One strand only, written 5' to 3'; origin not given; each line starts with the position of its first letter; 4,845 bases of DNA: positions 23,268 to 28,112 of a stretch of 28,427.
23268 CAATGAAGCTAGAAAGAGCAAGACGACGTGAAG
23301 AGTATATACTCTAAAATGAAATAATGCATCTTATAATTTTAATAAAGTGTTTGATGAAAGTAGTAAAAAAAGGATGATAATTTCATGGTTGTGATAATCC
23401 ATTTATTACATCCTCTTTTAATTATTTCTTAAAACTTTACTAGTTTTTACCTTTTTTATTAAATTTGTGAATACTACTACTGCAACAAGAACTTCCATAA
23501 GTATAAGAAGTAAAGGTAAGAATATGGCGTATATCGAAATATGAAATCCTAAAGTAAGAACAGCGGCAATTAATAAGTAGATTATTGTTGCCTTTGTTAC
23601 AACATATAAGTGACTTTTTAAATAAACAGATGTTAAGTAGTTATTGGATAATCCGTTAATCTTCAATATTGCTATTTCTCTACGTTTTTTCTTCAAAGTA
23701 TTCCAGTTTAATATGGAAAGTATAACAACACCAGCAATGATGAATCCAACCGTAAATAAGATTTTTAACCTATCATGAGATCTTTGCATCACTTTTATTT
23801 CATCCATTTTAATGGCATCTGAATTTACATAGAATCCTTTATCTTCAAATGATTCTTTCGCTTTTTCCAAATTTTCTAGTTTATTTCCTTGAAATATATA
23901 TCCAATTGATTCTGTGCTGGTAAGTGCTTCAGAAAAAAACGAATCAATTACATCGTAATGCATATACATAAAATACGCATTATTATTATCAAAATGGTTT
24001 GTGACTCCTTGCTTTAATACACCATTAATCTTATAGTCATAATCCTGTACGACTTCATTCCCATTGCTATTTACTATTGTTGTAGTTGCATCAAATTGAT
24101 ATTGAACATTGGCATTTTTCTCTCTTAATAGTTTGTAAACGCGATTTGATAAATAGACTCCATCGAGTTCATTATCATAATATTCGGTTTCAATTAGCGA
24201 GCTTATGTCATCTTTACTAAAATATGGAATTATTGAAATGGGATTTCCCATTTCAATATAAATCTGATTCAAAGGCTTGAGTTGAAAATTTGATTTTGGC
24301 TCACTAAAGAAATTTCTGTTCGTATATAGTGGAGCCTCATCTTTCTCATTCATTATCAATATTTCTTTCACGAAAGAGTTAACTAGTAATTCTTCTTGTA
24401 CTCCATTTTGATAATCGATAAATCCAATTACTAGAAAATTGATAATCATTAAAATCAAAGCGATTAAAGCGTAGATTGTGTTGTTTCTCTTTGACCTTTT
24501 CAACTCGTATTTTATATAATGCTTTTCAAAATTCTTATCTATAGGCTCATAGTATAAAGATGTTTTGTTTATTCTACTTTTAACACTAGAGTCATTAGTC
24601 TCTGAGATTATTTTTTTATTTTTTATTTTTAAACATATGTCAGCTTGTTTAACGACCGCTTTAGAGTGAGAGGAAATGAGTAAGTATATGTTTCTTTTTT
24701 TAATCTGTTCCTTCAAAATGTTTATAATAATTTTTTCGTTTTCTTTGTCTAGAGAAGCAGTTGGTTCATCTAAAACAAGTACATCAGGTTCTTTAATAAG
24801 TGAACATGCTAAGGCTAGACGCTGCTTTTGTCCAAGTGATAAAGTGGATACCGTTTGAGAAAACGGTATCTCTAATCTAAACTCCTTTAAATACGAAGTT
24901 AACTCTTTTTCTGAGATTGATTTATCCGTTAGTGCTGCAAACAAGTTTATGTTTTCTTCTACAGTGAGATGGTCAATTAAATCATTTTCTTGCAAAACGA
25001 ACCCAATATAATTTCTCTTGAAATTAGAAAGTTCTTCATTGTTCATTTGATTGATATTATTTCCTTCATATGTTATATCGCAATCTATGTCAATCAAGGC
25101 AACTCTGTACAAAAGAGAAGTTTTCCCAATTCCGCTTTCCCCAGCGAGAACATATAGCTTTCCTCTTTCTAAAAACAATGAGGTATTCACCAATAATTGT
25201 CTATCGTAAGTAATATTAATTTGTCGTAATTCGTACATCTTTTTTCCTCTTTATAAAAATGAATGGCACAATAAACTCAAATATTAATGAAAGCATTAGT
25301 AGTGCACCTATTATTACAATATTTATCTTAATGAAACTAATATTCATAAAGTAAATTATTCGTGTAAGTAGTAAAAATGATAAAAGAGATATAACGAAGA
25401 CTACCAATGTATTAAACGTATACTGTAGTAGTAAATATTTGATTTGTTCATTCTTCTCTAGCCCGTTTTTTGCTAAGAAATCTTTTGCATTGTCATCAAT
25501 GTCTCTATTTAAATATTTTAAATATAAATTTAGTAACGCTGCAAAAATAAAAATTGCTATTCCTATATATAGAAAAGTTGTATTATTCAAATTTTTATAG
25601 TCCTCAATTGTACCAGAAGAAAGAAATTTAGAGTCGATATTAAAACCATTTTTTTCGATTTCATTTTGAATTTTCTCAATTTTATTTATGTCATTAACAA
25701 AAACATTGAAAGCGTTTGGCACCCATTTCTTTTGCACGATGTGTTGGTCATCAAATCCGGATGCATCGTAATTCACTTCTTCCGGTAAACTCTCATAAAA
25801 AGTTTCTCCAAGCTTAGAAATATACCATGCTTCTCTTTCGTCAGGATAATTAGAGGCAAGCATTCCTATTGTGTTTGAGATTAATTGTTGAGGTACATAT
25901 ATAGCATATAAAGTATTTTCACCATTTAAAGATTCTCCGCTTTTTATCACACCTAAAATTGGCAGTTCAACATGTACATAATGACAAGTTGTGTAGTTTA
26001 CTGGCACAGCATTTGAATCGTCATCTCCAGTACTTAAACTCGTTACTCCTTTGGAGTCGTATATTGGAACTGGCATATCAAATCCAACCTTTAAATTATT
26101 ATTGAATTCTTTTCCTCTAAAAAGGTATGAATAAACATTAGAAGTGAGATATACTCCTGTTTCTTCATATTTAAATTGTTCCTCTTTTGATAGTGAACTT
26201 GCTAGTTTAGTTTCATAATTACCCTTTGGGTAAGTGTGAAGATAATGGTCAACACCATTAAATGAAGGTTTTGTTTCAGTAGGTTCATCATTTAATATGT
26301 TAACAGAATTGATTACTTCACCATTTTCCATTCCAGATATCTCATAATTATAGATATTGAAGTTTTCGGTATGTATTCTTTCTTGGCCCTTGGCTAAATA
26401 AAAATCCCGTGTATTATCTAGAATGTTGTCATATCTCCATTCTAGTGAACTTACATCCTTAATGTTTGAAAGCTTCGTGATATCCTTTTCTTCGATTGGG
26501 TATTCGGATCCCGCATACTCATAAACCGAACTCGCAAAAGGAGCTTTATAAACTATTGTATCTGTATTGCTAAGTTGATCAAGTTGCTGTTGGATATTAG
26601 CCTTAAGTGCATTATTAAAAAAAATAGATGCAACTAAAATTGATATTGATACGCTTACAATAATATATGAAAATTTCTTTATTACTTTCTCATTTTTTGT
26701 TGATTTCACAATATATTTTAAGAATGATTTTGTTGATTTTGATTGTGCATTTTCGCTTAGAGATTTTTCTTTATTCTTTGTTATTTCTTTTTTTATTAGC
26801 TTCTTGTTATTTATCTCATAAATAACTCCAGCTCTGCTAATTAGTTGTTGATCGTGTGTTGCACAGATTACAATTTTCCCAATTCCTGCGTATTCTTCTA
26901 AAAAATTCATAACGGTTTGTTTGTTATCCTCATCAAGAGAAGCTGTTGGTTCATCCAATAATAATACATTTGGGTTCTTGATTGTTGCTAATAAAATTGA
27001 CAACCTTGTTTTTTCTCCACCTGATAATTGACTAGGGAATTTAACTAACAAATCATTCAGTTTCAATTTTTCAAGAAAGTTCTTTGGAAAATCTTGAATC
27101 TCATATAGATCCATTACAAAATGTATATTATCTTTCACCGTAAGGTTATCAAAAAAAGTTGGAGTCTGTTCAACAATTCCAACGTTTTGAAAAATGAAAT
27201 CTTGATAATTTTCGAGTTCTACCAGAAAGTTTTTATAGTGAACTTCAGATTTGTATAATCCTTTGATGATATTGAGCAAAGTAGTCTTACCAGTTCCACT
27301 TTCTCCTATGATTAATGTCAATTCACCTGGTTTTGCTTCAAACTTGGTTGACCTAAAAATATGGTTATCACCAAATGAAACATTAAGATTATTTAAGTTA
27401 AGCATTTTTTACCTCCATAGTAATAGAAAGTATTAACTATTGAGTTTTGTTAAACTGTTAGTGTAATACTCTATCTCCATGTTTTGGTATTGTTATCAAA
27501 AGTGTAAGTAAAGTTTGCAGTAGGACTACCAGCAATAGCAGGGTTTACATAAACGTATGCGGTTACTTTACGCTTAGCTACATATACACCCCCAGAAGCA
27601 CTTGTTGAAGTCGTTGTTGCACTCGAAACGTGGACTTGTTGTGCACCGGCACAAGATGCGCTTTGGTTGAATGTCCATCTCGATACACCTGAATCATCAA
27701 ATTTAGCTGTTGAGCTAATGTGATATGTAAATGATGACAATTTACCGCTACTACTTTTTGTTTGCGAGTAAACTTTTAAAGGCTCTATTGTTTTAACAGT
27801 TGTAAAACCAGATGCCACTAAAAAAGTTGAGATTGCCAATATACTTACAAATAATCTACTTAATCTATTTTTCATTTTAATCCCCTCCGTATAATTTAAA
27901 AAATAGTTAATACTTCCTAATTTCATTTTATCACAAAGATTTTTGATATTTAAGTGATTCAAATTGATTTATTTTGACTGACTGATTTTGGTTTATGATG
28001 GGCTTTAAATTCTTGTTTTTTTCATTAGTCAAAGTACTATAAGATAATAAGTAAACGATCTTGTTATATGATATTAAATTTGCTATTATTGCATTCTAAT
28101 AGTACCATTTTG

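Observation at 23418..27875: IME cargo operon I cannot place in a known system: a Sec-secreted small protein plus two tandem ATPase-FtsX/MacB fusion proteins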

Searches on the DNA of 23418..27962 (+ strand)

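Call 10: search_dna_similar(query=window:23418-27962:+, collection=plasmids, mode=near)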
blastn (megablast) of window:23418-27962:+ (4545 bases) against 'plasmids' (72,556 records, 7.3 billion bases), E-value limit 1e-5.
No match.
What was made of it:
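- Tried and rejected: Megablast of the operon against plasmids found no match (call 10).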

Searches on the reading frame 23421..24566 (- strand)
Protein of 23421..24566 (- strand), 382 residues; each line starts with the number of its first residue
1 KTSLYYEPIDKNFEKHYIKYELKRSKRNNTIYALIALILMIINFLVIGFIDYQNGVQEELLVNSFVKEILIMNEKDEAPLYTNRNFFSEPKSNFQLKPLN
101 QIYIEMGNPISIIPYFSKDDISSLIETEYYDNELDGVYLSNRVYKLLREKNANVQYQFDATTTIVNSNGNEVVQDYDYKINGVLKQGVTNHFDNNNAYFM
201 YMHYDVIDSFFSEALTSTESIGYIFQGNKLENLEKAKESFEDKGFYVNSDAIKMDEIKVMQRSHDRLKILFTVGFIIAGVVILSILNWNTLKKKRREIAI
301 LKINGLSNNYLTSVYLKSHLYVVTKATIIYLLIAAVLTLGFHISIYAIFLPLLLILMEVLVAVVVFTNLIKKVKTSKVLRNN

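Call 32: search_protein_families(library=ncbifam, proteins=[window:23421-24566:-], max_evalue=10)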
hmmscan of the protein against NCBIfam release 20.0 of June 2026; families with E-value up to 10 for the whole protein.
seq(382 aa): 1 family
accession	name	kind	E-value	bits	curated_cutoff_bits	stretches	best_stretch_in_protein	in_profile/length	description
NF042931.1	SAG1386_EF1546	equivalog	9.7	6.2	80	1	14-52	12-51/158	SAG1386/EF1546 family surface-associated protein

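Call 33: search_protein_families(library=pfam, proteins=[window:23421-24566:-], max_evalue=10)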
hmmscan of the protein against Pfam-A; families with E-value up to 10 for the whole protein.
seq(382 aa): 7 families
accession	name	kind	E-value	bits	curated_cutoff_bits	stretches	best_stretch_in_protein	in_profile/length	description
PF02687.27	FtsX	-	1.5e-05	25.5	25.5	1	270-365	2-103/120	FtsX-like permease C-terminal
PF20185.3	DUF6548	-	0.012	15.9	27.3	1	205-287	80-162/164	Family of unknown function (DUF6548)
PF05158.18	RNA_pol_Rpc34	-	0.054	13.4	28.4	1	116-170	240-287/332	RNA polymerase Rpc34 subunit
PF08078.17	PsaX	-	0.13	12.7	25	1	33-47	14-28/35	PsaX family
PF16479.10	DUF5056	-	0.14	12.9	28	1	17-68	25-76/93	Domain of unknown function (DUF5056)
PF08729.15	HUN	-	0.41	11.2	26.9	1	200-252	12-51/52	HPC2 and ubinuclein domain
PF13239.11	2TM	-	7.2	7.2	24.8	1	20-47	8-35/79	2TM domain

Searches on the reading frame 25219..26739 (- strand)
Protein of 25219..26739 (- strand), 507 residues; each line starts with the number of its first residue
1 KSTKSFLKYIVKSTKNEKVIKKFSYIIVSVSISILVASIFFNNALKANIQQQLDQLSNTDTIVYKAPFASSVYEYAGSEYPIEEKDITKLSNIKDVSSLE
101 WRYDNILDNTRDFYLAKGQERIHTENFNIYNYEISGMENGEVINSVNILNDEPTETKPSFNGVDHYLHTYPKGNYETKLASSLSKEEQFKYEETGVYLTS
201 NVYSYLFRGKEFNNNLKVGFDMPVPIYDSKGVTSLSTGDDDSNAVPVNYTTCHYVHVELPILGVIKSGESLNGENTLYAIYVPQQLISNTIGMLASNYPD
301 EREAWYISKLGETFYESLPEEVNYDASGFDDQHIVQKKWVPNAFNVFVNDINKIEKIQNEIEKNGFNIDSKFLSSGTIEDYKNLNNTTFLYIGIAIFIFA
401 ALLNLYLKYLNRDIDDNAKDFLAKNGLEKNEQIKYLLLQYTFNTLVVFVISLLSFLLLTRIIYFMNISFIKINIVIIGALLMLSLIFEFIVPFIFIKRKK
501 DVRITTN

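Call 32: search_protein_families(library=ncbifam, proteins=[window:25219-26739:-], max_evalue=10)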
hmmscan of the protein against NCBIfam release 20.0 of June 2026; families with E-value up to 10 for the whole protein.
seq(507 aa): 0 families

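Call 33: search_protein_families(library=pfam, proteins=[window:25219-26739:-], max_evalue=10)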
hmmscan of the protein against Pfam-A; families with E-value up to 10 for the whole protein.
seq(507 aa): 4 families
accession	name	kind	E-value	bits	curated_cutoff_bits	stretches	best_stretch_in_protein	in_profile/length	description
PF20193.3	DUF6556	-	0.014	16.1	28.1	1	27-66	35-73/113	Family of unknown function (DUF6556)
PF01769.21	MgtE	-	0.7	10.6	27.6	1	430-502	31-102/125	Divalent cation transporter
PF00335.26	Tetraspanin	-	7.5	6.6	32.1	1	386-485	9-95/225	Tetraspanin family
PF20990.2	DUF2207_C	-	8.5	6.4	33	0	353-465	110-189/247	Predicted membrane protein (DUF2207) C-terminal domain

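Call 85: find_related_loci(query=A6, collection=metagenome_contigs, flank=6000)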
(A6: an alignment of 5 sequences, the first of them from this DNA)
Query A6 (500 aa) in metagenome_contigs; peptide patterns used: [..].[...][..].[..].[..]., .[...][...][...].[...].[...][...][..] (x = any residue, [..] = any of these).
75 stretches matched a pattern, but none encodes a relative of the query by tblastn (E <= 1e-3).

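Call 86: find_related_loci(query=A6, collection=viral_contigs, flank=6000)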
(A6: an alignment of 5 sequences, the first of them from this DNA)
Query A6 (500 aa) in viral_contigs; peptide patterns used: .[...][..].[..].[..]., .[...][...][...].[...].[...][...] (x = any residue, [..] = any of these).
54 stretches matched a pattern, but none encodes a relative of the query by tblastn (E <= 1e-3).

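Call 114: search_solved_structures(query=A4, max_evalue=1)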
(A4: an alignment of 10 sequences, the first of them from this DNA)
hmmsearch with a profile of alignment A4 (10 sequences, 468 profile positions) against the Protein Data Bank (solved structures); distinct sequences matched with E-value up to 1: 0.
